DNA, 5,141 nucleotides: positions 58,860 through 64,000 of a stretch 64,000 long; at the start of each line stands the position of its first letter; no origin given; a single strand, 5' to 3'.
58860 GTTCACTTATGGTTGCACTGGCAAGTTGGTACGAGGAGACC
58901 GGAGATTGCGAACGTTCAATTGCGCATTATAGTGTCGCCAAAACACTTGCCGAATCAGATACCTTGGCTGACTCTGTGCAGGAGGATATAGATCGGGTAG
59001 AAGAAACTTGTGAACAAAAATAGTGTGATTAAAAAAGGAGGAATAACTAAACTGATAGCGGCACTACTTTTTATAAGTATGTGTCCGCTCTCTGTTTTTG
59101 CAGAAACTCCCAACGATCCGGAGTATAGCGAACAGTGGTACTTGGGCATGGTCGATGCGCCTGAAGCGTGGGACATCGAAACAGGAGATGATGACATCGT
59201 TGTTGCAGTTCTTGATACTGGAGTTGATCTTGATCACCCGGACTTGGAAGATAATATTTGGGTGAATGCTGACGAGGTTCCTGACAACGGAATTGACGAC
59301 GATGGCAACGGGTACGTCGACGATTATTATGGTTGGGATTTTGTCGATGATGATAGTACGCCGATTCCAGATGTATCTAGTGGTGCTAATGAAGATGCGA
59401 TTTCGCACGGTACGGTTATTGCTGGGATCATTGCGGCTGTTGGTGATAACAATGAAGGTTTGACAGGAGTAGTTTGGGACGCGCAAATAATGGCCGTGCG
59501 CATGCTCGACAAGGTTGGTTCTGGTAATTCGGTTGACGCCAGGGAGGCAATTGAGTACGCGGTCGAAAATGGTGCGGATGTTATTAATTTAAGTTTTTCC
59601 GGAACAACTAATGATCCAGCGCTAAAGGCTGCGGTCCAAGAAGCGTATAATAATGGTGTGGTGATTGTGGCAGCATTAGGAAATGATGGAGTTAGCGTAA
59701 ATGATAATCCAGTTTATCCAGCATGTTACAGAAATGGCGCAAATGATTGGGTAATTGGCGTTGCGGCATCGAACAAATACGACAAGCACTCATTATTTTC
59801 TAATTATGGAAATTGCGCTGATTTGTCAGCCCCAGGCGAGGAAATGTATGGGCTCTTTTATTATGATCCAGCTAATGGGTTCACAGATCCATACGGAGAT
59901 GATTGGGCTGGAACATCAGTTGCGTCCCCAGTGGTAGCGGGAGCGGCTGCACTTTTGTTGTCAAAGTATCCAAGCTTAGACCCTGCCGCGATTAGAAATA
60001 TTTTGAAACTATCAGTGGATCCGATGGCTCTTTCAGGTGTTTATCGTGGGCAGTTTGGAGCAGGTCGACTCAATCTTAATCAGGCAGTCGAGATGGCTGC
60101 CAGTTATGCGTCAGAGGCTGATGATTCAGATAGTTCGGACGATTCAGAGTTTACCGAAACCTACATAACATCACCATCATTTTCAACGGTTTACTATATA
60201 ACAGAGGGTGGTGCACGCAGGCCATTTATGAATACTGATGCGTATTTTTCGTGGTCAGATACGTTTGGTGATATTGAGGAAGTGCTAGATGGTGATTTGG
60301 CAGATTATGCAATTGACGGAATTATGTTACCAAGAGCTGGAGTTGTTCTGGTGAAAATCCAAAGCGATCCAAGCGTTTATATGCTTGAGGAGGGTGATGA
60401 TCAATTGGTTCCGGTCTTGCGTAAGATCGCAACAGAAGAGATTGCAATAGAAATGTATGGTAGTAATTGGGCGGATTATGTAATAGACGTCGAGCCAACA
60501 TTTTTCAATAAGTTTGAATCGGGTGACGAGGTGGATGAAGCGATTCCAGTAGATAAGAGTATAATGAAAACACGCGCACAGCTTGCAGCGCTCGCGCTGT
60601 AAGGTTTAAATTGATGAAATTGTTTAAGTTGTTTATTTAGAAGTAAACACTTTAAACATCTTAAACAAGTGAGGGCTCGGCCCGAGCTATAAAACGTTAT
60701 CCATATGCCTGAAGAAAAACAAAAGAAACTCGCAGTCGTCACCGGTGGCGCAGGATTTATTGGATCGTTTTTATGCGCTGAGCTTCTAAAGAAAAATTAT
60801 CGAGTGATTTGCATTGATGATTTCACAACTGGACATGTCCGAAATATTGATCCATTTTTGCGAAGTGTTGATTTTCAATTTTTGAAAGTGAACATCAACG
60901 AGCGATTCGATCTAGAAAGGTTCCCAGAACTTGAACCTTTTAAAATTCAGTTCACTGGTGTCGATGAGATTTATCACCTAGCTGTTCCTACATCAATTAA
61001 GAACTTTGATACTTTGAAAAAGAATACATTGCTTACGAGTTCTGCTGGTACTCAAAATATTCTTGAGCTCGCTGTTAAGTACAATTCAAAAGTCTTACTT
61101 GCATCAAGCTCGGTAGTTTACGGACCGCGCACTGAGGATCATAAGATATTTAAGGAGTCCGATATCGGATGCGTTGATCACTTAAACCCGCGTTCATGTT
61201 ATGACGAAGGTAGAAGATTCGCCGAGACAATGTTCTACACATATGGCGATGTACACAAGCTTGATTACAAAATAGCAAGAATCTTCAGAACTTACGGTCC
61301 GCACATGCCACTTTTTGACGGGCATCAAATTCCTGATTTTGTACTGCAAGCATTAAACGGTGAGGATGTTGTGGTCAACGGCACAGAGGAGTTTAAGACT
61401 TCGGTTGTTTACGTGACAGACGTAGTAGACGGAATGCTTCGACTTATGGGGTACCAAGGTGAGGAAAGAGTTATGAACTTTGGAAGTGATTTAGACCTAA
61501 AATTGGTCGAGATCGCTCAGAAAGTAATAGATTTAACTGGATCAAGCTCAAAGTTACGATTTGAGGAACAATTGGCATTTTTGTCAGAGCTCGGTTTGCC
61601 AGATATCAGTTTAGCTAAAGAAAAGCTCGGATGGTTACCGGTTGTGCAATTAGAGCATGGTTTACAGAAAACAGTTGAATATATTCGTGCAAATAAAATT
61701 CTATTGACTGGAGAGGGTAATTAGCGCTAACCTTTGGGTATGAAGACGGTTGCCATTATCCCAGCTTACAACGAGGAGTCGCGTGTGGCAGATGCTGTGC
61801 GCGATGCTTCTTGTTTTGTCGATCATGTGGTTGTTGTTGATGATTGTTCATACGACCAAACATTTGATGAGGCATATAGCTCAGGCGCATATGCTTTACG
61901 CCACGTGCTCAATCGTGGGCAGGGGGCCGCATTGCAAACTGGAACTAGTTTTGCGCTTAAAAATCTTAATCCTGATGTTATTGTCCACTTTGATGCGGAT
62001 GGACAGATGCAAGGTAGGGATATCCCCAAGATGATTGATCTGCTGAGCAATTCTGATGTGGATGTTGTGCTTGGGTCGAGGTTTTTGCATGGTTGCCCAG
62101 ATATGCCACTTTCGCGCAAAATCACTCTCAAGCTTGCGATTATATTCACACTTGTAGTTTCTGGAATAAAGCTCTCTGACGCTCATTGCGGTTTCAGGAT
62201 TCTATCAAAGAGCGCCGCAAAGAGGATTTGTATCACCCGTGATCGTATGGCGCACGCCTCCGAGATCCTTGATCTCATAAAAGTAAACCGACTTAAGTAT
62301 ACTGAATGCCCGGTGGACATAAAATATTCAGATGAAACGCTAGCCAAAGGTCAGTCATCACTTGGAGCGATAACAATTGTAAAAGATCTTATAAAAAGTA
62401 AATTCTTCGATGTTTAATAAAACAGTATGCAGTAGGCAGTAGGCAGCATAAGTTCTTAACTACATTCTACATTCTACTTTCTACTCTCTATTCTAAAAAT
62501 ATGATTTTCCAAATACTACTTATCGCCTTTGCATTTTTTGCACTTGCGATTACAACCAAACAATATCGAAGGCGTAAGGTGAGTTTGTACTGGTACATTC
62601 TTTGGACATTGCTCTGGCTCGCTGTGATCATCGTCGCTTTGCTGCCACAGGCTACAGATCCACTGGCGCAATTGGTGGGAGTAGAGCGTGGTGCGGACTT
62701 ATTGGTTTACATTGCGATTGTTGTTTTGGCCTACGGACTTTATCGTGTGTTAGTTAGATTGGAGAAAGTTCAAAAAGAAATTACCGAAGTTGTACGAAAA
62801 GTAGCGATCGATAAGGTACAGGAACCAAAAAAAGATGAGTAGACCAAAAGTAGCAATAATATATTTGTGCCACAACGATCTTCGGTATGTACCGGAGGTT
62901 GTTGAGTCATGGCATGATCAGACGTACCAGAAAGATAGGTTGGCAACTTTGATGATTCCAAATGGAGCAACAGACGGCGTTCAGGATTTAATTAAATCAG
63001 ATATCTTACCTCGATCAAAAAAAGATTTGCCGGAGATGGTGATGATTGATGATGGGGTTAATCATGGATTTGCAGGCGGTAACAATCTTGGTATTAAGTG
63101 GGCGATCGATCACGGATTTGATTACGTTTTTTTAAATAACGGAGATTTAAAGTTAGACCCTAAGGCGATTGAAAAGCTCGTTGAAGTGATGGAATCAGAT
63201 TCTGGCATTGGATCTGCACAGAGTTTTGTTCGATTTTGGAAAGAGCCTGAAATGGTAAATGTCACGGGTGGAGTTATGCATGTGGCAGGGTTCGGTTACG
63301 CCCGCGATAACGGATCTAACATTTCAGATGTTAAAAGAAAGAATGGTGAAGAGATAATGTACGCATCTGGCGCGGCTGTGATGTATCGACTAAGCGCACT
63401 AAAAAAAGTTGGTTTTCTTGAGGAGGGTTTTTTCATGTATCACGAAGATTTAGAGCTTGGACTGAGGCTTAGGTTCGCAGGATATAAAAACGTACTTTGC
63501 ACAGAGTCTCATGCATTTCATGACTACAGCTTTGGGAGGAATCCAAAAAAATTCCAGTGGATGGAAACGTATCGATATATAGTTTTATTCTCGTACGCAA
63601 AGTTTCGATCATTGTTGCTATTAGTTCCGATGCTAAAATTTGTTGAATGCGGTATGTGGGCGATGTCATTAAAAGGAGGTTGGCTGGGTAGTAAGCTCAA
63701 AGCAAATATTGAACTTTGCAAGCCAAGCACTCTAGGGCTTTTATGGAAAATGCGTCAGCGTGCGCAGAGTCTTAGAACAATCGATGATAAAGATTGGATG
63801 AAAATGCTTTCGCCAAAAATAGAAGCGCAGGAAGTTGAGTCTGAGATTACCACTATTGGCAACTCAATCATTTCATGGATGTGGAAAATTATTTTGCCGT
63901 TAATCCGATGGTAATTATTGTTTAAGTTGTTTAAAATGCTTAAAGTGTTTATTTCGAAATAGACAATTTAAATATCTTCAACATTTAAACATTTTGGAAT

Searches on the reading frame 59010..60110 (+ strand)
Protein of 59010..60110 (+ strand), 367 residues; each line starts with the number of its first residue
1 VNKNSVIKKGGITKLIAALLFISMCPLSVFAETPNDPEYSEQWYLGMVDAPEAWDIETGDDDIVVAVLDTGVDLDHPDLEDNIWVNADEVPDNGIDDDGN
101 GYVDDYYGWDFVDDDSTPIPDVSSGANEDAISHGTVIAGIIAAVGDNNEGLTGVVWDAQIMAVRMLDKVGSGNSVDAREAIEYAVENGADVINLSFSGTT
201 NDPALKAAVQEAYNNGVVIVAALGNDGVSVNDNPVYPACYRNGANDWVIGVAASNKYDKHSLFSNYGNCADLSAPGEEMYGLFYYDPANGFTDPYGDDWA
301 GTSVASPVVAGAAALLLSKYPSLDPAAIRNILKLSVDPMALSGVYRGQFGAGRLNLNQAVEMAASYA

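Call 80: find_homologous_proteins(query=window:59010-60110:+, max_evalue=1e-20)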
Query seq(367 aa) (367 aa): 3862 proteins with E <= 1e-20 among 8000 candidates; the best 120 are listed.
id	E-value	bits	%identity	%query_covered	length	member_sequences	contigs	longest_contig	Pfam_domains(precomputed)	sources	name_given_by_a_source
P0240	1.3e-240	816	100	100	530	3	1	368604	PF00082.28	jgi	jgi:large repetitive protein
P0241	1.0e-205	701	85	97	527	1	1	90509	PF00082.28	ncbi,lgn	-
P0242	2.0e-184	631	79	96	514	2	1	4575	PF00082.28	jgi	-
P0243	5.4e-180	616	75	98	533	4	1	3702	PF00082.28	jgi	jgi:subtilisin family serine protease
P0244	3.4e-178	610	75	97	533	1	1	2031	PF00082.28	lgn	-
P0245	5.7e-175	600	75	94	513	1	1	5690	PF00082.28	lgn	-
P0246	1.5e-172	592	75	94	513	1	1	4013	PF00082.28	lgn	-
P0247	1.1e-171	589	73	98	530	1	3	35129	PF00082.28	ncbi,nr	ncbi:S8 family serine peptidase [Patescibacteria group bacterium]|nr:S8 family serine peptidase [Pat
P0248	1.1e-169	582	74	92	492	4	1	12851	PF00082.28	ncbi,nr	ncbi:MAG: Cna protein B-type-like protein [Candidatus Uhrbacteria bacterium GW2011_GWE2_41_1153]|nr:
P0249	1.7e-167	575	72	97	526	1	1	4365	PF00082.28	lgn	-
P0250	6.2e-142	491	65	94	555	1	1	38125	PF00082.28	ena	-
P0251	6.7e-138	478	63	96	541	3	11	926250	PF00082.28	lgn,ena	-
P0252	1.1e-135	471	62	96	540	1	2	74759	PF00082.28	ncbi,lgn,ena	-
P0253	2.0e-135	470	60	97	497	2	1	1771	PF00082.28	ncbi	ncbi:hypothetical protein D6827_03700, partial [Candidatus Parcubacteria bacterium]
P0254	2.4e-135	469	57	97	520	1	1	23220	PF00082.28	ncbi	-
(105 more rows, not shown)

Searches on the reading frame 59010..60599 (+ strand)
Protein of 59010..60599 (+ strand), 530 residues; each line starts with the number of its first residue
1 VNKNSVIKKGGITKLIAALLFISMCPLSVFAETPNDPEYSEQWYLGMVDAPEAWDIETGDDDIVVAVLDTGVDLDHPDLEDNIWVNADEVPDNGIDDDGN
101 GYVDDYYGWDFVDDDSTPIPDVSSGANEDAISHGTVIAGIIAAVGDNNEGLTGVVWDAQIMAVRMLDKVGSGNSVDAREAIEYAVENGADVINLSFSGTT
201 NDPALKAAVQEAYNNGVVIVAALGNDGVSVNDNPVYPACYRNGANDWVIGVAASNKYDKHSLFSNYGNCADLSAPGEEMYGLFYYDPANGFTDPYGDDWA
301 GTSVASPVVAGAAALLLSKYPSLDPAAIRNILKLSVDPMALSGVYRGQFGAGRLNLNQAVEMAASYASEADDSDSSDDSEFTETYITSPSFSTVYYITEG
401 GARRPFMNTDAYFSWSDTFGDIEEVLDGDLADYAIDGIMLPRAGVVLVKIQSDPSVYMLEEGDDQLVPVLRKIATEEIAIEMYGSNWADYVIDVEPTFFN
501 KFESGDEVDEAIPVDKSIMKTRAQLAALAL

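Call 3: search_protein_families(library=pfam, proteins=[window:59010-60599:+], max_evalue=1)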
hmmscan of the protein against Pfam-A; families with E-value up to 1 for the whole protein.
window:59010-60599:+ (530 aa): 3 families
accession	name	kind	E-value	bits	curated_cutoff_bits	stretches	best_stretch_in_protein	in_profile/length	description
PF00082.27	Peptidase_S8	-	1.5e-51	175.9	21.8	1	61-336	2-273/288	Subtilase family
PF25509.1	DUF7916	-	0.019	14.4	27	1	157-224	162-231/296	Domain of unknown function (DUF7916)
PF02310.24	B12-binding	-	0.12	12.7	32.1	1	172-221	35-84/121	B12 binding domain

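Call 22: search_protein_families(library=ncbifam, proteins=[window:59010-60599:+], max_evalue=1)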
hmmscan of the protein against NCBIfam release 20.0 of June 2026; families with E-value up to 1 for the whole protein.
window:59010-60599:+ (530 aa): 10 families
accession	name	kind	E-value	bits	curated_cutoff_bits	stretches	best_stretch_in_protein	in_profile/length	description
TIGR03921.1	T7SS_mycosin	equivalog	1.6e-53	182.1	278.75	2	108-378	36-304/353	type VII secretion-associated serine protease mycosin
NF033595.1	denti_PrtP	equivalog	9.2e-31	107.1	300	2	192-362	342-504/606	dentilisin complex serine proteinase subunit PrtP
NF049966.1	QH_SP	equivalog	3.1e-18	65.9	165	1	125-333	34-208/219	subtilisin-like serine protease QhpE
TIGR03895.1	protease_PatA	subfamily_domain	1.6e-16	60.2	421.05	1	133-379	1-243/606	PatA/PatG family cyanobactin maturation protease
NF040809.1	germ_prot_CspBA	exception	5.1e-11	40.9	1250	1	61-228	652-826/1099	bifunctional germination protease/germinant receptor pseudoprotease CspBA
NF040553.1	SGO_0316_fam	subfamily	6.6e-09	34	1400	1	54-229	279-467/1486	SGO_0316/SGO_0317 family LPXTG-anchored serine peptidase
NF040808.2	CspC_non_triad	exception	8e-06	24.6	675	1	61-228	96-279/556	bile acid germinant receptor pseudoprotease CspC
NF051851.1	AtpSerPepEprS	equivalog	0.00048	18.2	1700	1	38-202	44-191/988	autotransporter serine peptidase EprS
NF033865.1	fusolisin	equivalog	0.012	13.7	999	1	184-337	231-380/1006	fusolisin family autotransporter serine protease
NF042956.1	IteS_antiphage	equivalog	0.096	10.9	900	1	130-199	290-361/747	S8 family anti-phage peptidase IteS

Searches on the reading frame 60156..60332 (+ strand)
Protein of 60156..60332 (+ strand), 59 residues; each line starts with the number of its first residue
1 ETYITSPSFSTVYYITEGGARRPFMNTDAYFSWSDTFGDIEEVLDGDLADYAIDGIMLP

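Call 63: predict_structure(alignment_id=A5)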
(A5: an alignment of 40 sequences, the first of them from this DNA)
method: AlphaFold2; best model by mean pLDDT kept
length: 59 residues; sequences in the alignment: 40
mean_pLDDT: 94.0   pTM: 0.77
mean pLDDT of the five models: 94.0, 92.9, 88.4, 86.7, 84.5
residues with pLDDT >= 90: 57; 70-90: 2; 50-70: 0; < 50: 0
segments of 3 or more residues with pLDDT < 50: none
pLDDT, mean of each block of 10 residues (from residue 1): 92 95 95 94 94 94
secondary structure, 60 per line:
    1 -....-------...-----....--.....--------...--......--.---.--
elements in order: E2-5 E13-15 E21-24 H27-31 E40-42 H45-50

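Call 65: fold_search(model_id=the predicted structure, library=pdb)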
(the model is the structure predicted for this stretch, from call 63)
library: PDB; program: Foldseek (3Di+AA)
matches with E <= 10: 55; with E <= 0.001: 0
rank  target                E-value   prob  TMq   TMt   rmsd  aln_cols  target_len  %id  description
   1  3x3n                  4.9e-02  1.00  0.70  0.13   2.7        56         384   12  Crystal structure of EccB1 of Mycobacterium tuberculosis in spacegroup P21 (released 2015-12-09)
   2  4kk7                  6.0e-02  1.00  0.70  0.13   2.4        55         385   13  Structure of EccB1 from the type VII (ESX-1) secretion system of Mycobacterium tuberculosis. (released 2013-06-19)
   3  7nps_B1               9.6e-02  0.99  0.71  0.12   2.3        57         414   14  Structure of the periplasmic assembly from the ESX-5 inner membrane complex, C1 model (released 2021-05-26)
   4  5ebc                  1.4e-01  0.98  0.67  0.13   2.8        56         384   12  Crystal structure of EccB1 of Mycobacterium tuberculosis in spacegroup P21 (state III) (released 2016-02-17)
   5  6sgy_A                2.4e-01  0.94  0.65  0.12   2.9        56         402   14  Structure of EccB3 dimer from the ESX-3 core complex (released 2019-10-09)
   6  7nps_B4               4.2e-01  0.90  0.64  0.12   2.9        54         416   13  Structure of the periplasmic assembly from the ESX-5 inner membrane complex, C1 model (released 2021-05-26)
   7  5cyu                  4.8e-01  0.75  0.63  0.13   3.5        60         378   17  Structure of the soluble domain of EccB1 from the Mycobacterium smegmatis ESX-1 secretion system. (released 2015-08-12)
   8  7np7_B1               5.5e-01  0.25  0.48  0.07  10.2        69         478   16  Structure of an intact ESX-5 inner membrane complex, Composite C1 model (released 2021-06-02)
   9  5ebd                  5.8e-01  0.90  0.68  0.13   2.8        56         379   12  Crystal structure of EccB1 of Mycobacterium tuberculosis in spacegroup P21 (state IV) (released 2016-02-17)
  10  3x3m                  6.7e-01  0.87  0.65  0.12   2.6        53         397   13  Crystal structure of EccB1 of Mycobacterium tuberculosis in spacegroup P212121 (released 2015-12-09)
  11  6ist_C                7.1e-01  0.20  0.42  0.16   5.5        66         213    9  Crystal structure of a wild type endolysin LysIME-EF1 (released 2019-11-20)
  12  6s48_B                1.3e+00  0.06  0.20  0.06   7.3        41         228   10  AvaII RESTRICTION ENDONUCLEASE IN COMPLEX WITH PARTIALLY CLEAVED dsDNA (released 2020-05-20)
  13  7np7_B4               1.7e+00  0.54  0.64  0.10   2.9        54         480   13  Structure of an intact ESX-5 inner membrane complex, Composite C1 model (released 2021-06-02)
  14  6ist_A                1.7e+00  0.14  0.46  0.41   5.5        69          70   14  Crystal structure of a wild type endolysin LysIME-EF1 (released 2019-11-20)
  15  7jqq_A                2.4e+00  0.01  0.18  0.07   8.6        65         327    8  The bacteriophage Phi-29 viral genome packaging motor assembly (released 2021-05-19)
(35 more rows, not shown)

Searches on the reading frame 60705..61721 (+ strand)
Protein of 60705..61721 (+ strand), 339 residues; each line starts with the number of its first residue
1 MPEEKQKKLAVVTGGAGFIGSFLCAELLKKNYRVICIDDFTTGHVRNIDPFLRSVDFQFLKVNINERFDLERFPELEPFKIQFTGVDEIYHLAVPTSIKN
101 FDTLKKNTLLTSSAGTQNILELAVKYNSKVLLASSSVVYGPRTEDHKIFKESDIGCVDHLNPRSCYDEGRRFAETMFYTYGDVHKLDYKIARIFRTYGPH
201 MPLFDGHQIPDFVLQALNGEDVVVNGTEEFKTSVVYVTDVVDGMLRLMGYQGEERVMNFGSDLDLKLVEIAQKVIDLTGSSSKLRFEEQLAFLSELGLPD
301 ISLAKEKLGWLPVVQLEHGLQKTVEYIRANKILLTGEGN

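Call 19: search_protein_families(library=pfam, proteins=[window:60705-61721:+], max_evalue=0.01)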
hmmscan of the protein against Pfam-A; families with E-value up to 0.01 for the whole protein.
window:60705-61721:+ (339 aa): 5 families
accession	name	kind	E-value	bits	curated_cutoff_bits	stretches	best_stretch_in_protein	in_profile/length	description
PF01370.27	Epimerase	-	1.4e-38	133.1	20.9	1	11-258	2-238/240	NAD dependent epimerase/dehydratase family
PF16363.11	GDP_Man_Dehyd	-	2e-34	120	27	1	12-323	2-332/332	GDP-mannose 4,6 dehydratase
PF01073.25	3Beta_HSD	-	3.9e-09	36.4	22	1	11-241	1-222/280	3-beta hydroxysteroid dehydrogenase/isomerase family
PF07993.18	NAD_binding_4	-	2.1e-07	30.8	20.1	0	85-193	88-204/258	Male sterility protein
PF02719.21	Polysacc_synt_2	-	6.4e-06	26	20.2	1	11-133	2-125/293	Polysaccharide biosynthesis protein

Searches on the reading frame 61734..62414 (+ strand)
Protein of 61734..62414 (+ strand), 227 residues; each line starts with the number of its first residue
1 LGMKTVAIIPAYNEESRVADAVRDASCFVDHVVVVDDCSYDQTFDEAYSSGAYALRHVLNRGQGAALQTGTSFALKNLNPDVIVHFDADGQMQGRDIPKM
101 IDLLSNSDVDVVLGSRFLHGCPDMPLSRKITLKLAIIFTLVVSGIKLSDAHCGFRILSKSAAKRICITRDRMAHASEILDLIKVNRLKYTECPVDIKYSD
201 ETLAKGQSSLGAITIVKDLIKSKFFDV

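Call 19: search_protein_families(library=pfam, proteins=[window:61734-62414:+], max_evalue=0.01)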
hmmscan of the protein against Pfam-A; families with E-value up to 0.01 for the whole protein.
window:61734-62414:+ (227 aa): 1 family
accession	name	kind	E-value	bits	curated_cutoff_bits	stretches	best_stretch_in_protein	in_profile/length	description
PF00535.33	Glycos_transf_2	-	4.5e-18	66.2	23.3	1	7-165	2-167/168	Glycosyl transferase family 2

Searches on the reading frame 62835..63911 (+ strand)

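Call 19: search_protein_families(library=pfam, proteins=[window:62835-63911:+], max_evalue=0.01)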
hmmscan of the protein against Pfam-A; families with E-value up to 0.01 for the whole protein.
window:62835-63911:+ (359 aa): 3 families
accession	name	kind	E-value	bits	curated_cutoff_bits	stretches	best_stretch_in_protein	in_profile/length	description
PF00535.33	Glycos_transf_2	-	2.5e-09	37.7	23.3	1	8-192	2-167/168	Glycosyl transferase family 2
PF13632.12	Glyco_trans_2_3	-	5.1e-08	33.4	27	1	104-233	8-127/198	Glycosyl transferase family group 2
PF13641.12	Glyco_tranf_2_3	-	6.2e-05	23.5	27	1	4-225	1-207/230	Glycosyltransferase like family 2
